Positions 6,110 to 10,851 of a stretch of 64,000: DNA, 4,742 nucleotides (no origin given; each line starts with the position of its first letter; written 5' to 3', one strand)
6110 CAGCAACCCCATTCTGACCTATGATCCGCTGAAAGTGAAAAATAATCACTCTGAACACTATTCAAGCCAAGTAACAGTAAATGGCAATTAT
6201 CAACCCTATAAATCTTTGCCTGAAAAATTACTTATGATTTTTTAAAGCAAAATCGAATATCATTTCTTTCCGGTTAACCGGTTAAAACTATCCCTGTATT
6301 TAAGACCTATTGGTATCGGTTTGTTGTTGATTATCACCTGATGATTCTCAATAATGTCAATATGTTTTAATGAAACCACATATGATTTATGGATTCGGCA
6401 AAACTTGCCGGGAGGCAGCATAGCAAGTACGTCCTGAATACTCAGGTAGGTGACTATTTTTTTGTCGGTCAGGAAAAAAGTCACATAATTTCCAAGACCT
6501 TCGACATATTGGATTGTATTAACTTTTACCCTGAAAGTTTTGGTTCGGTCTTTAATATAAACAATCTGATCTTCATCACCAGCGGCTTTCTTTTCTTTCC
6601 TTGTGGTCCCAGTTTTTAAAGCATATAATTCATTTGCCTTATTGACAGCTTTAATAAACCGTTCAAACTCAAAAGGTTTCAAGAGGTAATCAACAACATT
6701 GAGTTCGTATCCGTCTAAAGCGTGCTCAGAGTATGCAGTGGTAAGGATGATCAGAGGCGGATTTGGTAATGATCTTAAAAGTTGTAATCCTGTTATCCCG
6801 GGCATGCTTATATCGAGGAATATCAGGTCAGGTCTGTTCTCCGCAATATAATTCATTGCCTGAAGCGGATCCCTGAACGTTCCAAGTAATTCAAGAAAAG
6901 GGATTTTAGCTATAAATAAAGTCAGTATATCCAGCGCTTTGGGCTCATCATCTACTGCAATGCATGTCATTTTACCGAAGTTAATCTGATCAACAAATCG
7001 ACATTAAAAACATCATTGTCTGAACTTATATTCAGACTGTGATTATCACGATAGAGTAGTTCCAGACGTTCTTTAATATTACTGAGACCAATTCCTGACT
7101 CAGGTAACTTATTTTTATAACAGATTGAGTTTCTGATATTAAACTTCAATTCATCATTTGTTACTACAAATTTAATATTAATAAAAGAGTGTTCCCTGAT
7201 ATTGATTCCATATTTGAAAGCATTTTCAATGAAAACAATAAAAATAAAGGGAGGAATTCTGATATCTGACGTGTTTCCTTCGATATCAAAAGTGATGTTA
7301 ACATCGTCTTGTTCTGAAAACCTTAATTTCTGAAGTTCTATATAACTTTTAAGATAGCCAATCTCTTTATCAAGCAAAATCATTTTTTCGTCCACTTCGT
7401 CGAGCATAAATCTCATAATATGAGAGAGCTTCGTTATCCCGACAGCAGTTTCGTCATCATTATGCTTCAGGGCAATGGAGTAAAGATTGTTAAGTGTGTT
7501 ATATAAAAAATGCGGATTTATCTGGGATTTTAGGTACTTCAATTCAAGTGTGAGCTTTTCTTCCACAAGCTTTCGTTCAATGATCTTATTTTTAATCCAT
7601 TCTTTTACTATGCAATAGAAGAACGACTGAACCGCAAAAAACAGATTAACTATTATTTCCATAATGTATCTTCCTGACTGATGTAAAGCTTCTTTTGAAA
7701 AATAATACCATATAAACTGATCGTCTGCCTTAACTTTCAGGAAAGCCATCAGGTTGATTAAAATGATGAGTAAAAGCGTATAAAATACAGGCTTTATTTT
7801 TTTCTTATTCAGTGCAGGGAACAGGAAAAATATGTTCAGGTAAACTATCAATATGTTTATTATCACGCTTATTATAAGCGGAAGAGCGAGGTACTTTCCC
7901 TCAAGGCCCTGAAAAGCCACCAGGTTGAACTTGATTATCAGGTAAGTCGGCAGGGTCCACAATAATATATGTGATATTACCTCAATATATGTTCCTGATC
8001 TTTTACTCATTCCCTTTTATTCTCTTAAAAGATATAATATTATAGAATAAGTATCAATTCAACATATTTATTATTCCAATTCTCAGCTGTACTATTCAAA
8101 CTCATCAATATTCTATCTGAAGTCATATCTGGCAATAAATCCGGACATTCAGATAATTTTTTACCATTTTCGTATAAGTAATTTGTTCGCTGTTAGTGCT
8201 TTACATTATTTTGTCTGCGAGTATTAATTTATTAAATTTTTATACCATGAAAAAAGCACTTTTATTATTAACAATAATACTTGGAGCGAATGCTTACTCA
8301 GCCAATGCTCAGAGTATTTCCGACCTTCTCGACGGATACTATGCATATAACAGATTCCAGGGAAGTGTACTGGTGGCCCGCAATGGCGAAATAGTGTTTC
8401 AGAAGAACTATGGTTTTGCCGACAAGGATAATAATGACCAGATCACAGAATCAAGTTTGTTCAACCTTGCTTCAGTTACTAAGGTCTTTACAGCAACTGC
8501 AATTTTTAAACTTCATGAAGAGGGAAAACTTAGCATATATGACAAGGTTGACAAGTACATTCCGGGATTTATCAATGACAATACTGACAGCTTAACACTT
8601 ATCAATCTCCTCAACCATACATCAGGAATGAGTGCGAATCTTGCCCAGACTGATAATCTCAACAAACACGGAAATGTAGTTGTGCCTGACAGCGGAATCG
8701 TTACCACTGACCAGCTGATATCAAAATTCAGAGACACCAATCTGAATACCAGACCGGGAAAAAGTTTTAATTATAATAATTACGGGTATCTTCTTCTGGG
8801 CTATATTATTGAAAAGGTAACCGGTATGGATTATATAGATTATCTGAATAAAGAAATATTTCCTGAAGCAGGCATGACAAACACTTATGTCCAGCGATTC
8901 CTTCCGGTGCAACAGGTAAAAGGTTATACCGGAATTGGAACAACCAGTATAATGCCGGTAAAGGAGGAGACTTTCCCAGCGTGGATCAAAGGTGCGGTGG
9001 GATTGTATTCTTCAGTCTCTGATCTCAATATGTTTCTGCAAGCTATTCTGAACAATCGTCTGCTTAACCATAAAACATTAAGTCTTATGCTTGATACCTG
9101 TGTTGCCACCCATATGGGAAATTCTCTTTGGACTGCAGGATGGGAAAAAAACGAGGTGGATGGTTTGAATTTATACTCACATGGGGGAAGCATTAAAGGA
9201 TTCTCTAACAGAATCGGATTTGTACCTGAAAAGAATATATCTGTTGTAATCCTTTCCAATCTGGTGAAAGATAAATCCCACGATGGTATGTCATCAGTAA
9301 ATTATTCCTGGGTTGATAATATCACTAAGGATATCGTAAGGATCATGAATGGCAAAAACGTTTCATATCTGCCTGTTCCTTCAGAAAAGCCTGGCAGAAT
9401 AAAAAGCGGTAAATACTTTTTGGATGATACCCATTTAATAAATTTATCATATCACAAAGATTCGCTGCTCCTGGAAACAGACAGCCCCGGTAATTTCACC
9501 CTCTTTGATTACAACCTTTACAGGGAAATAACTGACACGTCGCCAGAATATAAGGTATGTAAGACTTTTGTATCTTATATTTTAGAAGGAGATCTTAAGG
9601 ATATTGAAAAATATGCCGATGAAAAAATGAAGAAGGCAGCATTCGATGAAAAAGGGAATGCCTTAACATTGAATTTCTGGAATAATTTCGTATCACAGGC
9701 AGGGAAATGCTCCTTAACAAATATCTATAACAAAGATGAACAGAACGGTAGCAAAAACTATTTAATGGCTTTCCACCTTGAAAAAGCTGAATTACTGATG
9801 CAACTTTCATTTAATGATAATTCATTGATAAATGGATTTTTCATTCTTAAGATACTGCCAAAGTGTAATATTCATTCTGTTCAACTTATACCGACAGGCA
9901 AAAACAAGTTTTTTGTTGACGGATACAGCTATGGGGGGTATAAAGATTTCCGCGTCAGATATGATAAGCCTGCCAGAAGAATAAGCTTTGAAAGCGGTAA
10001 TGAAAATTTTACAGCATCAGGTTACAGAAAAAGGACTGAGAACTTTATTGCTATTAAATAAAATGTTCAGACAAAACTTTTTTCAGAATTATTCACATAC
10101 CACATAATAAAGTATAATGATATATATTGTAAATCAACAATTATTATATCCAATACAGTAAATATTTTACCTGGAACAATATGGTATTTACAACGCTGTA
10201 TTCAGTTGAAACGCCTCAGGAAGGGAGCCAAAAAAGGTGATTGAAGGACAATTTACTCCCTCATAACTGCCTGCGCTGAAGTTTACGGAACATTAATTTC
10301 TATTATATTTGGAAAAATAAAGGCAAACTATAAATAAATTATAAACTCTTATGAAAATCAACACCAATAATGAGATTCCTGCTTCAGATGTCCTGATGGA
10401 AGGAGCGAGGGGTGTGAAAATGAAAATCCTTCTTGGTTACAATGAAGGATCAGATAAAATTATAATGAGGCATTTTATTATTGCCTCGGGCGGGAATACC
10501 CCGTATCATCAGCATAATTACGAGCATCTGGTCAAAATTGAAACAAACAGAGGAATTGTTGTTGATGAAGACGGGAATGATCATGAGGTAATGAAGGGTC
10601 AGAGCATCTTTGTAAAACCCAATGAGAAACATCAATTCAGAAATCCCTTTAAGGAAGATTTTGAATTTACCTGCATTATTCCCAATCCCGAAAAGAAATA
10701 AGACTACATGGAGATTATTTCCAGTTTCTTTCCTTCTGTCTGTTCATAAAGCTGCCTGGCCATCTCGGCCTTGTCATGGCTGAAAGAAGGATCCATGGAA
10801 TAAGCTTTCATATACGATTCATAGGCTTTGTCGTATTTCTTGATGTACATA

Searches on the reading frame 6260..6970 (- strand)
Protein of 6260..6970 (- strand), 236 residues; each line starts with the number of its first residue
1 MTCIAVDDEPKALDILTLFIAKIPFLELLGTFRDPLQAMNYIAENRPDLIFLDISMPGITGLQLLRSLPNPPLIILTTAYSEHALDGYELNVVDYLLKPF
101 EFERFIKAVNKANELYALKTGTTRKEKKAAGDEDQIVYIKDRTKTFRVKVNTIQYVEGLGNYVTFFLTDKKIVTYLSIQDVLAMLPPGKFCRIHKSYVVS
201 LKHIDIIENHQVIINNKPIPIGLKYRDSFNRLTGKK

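Call 3: search_protein_families(library=pfam, proteins=[window:6260-6970:-], max_evalue=0.01)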
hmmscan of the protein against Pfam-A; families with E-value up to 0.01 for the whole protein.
window:6260-6970:- (236 aa): 2 families
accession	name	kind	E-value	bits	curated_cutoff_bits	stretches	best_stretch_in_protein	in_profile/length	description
PF00072.30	Response_reg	-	4.8e-19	69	30.2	1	5-110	3-111/111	Response regulator receiver domain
PF04397.21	LytTR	-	1.9e-15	57.3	22.6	1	144-232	2-96/98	LytTr DNA-binding domain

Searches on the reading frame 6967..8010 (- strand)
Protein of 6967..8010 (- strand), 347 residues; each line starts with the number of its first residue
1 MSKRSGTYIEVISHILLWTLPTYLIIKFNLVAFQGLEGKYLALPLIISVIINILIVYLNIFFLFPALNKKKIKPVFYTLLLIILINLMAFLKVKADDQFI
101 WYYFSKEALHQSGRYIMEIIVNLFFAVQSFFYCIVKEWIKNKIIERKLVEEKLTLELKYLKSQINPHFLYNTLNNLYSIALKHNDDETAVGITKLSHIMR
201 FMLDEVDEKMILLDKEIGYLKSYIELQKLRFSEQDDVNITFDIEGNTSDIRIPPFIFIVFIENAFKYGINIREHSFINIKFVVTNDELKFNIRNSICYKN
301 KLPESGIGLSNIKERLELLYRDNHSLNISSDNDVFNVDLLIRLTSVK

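Call 3: search_protein_families(library=pfam, proteins=[window:6967-8010:-], max_evalue=0.01)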
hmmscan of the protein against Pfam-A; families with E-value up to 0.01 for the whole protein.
window:6967-8010:- (347 aa): 2 families
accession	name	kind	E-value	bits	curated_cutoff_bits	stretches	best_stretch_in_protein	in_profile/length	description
PF06580.19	His_kinase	-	1.3e-25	89.9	25.2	1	156-233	2-79/81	Histidine kinase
PF14501.12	HATPase_c_5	-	0.0014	18.9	22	1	256-341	9-101/102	GHKL domain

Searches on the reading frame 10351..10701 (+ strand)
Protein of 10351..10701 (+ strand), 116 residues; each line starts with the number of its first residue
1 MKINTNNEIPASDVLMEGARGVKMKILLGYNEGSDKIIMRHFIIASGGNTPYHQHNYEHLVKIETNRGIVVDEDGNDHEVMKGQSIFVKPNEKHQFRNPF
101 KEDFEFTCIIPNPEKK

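Call 83: search_protein_families(library=pfam, proteins=[window:10351-10701:+], max_evalue=0.0001)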
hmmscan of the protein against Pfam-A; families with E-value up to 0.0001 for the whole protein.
window:10351-10701:+ (116 aa): 2 families
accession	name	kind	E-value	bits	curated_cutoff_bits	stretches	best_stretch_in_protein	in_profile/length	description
PF07883.17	Cupin_2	-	5.2e-11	42.5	27.2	1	41-109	2-69/70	Cupin domain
PF02311.25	AraC_binding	-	8.1e-05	22.8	21.1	1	49-114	15-79/135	AraC-like ligand binding domain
